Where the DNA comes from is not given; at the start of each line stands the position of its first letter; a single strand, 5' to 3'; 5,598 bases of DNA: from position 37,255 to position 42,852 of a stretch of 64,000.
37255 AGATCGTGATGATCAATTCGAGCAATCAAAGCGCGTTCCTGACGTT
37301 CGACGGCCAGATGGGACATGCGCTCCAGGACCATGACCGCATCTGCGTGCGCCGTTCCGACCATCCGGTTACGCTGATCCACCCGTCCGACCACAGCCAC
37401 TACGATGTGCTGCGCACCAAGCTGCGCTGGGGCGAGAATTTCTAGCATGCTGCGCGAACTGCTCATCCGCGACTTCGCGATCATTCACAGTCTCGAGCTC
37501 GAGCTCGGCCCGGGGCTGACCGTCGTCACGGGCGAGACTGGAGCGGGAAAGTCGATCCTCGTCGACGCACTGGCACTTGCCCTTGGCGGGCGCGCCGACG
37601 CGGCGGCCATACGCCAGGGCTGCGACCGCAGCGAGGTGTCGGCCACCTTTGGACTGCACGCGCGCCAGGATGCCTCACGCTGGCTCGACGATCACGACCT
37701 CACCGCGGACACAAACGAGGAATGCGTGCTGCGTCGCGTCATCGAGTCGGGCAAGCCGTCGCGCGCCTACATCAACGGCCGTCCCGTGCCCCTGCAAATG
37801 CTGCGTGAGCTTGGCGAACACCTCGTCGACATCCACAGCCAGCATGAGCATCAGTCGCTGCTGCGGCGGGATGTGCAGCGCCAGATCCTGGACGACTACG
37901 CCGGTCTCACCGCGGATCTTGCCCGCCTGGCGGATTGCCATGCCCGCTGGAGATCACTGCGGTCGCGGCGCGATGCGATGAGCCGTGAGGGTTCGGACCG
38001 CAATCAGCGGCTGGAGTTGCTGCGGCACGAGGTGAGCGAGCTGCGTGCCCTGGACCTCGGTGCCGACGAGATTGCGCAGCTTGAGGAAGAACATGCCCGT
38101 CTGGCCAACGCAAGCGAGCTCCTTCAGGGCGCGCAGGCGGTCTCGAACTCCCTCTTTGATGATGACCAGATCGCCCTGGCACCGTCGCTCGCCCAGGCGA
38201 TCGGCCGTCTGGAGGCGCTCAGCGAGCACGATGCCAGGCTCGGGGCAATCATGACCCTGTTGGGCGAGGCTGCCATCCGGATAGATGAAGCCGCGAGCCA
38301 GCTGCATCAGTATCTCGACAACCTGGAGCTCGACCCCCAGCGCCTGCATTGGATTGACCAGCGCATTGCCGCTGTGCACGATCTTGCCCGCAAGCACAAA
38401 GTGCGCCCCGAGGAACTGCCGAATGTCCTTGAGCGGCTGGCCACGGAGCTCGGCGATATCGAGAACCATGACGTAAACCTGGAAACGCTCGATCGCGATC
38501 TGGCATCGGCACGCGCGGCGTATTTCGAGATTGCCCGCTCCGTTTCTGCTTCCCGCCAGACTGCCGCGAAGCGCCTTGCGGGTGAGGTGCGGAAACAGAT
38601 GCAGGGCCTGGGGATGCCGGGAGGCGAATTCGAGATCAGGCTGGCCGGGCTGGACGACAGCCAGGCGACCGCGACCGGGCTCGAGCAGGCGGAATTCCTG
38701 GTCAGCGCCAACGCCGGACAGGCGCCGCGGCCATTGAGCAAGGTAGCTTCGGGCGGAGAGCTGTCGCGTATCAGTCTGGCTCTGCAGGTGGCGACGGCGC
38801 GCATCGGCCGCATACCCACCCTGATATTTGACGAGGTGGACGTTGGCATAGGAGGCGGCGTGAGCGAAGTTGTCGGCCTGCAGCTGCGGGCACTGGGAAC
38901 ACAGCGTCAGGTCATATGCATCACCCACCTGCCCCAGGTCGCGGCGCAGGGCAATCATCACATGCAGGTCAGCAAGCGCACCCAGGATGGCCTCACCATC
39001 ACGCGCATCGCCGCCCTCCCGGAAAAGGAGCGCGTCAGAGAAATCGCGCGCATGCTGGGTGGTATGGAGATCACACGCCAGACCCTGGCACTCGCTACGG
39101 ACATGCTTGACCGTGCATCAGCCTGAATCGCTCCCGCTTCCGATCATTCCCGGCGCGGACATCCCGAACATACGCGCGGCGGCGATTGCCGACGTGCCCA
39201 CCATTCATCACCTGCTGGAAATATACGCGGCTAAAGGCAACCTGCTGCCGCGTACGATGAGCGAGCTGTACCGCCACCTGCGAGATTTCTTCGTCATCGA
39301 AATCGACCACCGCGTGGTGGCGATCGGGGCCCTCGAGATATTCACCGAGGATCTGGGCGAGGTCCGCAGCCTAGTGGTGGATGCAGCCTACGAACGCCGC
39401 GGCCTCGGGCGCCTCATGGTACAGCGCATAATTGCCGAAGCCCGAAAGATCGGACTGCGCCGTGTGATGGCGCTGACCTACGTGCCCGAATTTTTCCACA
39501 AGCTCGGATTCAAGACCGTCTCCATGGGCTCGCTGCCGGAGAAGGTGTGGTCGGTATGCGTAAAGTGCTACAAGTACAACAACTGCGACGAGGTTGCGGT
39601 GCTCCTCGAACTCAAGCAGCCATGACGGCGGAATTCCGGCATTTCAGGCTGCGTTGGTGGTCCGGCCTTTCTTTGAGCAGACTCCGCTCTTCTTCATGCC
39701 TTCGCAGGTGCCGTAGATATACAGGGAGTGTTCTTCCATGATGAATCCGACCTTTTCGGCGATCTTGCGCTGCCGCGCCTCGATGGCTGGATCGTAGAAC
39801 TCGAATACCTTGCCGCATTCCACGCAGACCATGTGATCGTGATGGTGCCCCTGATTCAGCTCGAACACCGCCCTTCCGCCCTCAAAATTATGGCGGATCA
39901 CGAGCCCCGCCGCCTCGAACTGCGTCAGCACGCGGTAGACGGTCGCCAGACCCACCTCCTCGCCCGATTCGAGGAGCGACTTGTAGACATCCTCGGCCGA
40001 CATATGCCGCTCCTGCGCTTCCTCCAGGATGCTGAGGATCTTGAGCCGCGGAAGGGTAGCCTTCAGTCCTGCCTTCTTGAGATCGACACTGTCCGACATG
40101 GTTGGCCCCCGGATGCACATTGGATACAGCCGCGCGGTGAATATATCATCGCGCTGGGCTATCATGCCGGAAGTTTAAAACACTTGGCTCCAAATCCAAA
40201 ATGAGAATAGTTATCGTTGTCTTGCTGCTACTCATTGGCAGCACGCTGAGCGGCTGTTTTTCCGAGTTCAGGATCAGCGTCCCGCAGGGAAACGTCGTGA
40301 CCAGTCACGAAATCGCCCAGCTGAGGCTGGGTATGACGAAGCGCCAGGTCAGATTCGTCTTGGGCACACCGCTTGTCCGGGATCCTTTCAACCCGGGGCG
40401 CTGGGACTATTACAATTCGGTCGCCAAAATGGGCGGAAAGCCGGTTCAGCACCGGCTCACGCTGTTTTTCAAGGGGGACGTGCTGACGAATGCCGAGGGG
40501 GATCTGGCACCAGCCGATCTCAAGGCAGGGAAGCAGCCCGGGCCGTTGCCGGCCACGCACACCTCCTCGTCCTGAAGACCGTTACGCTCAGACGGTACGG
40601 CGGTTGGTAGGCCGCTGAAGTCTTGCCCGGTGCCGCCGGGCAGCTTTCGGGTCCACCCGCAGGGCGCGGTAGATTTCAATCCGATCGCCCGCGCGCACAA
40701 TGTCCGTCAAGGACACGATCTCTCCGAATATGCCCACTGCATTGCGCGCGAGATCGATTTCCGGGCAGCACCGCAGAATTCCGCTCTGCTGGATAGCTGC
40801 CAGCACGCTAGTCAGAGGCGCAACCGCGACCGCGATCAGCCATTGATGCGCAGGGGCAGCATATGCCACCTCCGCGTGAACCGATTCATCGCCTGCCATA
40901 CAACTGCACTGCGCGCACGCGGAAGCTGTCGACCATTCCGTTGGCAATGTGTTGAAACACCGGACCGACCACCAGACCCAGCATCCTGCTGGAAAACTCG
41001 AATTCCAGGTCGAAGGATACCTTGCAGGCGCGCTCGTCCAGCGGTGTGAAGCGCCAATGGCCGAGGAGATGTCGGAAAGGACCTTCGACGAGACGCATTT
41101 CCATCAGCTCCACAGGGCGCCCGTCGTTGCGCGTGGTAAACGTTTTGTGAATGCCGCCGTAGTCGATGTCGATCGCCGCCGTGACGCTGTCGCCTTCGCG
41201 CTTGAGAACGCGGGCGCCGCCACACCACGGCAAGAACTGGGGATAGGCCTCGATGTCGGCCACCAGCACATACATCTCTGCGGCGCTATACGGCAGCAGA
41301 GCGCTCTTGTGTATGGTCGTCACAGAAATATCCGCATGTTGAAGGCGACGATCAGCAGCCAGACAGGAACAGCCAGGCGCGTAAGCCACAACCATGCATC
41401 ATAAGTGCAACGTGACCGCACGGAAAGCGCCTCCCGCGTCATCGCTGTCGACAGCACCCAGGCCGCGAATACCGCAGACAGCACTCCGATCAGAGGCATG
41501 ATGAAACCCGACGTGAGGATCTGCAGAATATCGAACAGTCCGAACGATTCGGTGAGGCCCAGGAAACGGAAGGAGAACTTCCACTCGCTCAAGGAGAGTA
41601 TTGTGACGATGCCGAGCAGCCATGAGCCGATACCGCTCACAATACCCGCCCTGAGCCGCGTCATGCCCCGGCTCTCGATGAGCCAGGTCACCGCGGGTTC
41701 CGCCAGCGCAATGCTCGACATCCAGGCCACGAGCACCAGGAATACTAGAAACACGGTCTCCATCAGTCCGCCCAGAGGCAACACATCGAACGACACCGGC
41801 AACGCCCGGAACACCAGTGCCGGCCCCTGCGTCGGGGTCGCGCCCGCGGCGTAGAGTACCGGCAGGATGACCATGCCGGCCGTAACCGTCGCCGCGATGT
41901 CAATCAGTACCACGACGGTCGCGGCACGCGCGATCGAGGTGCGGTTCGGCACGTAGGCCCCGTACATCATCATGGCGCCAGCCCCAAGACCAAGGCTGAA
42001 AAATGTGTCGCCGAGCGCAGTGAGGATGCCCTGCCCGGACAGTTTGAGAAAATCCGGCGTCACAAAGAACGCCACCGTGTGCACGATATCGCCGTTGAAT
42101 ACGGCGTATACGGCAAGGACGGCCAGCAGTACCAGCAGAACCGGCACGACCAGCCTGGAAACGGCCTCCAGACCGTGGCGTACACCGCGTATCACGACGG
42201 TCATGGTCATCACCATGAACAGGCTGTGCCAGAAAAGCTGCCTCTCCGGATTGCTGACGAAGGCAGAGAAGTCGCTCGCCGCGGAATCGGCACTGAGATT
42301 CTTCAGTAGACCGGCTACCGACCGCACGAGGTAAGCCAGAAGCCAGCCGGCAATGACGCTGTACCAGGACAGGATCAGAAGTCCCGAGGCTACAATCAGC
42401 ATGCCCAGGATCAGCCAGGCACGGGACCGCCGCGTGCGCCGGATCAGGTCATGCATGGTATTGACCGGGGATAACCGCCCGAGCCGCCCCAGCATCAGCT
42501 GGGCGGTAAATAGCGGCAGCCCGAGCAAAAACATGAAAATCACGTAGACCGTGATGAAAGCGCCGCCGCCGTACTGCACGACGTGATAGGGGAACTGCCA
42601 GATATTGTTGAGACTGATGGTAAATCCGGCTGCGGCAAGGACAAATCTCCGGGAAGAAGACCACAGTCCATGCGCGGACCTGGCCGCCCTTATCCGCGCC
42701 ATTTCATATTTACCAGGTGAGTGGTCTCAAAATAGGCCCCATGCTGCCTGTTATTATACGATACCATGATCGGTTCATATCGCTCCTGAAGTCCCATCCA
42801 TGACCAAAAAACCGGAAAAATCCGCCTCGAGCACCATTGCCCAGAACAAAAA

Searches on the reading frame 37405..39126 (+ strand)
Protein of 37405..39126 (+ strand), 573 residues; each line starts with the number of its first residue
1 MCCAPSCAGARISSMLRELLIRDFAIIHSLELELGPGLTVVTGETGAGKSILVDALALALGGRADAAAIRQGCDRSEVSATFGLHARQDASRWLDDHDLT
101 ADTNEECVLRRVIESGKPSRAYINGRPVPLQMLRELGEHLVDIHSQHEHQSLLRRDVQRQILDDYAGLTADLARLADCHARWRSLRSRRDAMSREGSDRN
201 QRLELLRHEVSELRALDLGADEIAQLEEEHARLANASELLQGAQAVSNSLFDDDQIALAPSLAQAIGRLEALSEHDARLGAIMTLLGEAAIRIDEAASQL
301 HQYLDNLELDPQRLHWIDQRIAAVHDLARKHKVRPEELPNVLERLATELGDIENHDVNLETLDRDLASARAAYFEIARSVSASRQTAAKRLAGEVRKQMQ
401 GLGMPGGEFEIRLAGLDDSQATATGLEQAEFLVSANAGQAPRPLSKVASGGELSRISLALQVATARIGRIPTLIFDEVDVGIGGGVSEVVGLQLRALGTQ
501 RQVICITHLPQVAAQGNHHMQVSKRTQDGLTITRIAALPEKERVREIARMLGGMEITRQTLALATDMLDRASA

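Call 62: search_protein_families(library=pfam, proteins=[window:37405-39126:+], max_evalue=0.001)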
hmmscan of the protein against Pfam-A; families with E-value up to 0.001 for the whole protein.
window:37405-39126:+ (573 aa): 4 families
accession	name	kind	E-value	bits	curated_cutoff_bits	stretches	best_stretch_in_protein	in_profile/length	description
PF02463.25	SMC_N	-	3.8e-19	69.4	40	1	15-527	1-216/220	RecF/RecN/SMC N terminal domain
PF13476.12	AAA_23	-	7.5e-13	50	27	1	19-239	2-192/201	AAA domain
PF13555.12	AAA_29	-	7e-05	22.9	27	1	37-63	23-49/61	P-loop containing region of AAA domain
PF13191.12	AAA_16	-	0.00027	21.9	32.6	1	36-105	24-94/167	AAA ATPase domain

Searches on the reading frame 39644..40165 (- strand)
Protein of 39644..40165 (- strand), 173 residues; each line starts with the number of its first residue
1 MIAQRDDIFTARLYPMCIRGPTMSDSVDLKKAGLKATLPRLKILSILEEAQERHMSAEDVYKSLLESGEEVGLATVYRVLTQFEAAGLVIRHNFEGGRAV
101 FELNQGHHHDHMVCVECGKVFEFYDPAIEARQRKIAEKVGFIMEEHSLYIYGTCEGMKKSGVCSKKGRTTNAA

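Call 62: search_protein_families(library=pfam, proteins=[window:39644-40165:-], max_evalue=0.001)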
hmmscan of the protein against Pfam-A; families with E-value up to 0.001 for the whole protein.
window:39644-40165:- (173 aa): 1 family
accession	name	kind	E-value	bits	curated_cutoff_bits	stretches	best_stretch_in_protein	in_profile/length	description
PF01475.25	FUR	-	3.7e-46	156.6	23.1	1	31-151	1-121/121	Ferric uptake regulator family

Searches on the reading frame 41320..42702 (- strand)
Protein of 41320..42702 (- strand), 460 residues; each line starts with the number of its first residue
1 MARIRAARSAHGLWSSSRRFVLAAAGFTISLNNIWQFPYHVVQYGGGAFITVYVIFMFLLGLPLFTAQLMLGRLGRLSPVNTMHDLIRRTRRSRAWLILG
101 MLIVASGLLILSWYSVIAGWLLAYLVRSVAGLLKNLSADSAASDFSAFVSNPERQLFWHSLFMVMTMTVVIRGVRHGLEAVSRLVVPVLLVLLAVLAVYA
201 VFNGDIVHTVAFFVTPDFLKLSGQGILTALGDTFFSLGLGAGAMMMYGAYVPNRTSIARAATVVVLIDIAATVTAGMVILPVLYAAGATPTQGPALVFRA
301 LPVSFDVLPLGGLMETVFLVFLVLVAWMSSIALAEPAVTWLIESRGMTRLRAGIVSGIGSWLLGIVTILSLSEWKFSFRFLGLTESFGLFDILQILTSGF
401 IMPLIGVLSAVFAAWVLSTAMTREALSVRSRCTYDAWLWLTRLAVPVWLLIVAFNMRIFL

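Call 62: search_protein_families(library=pfam, proteins=[window:41320-42702:-], max_evalue=0.001)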
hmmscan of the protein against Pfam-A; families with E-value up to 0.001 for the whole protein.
window:41320-42702:- (460 aa): 1 family
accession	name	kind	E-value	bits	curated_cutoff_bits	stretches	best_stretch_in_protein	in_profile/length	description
PF00209.24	SNF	-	1.1e-34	120.5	27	2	13-131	3-115/524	Sodium:neurotransmitter symporter family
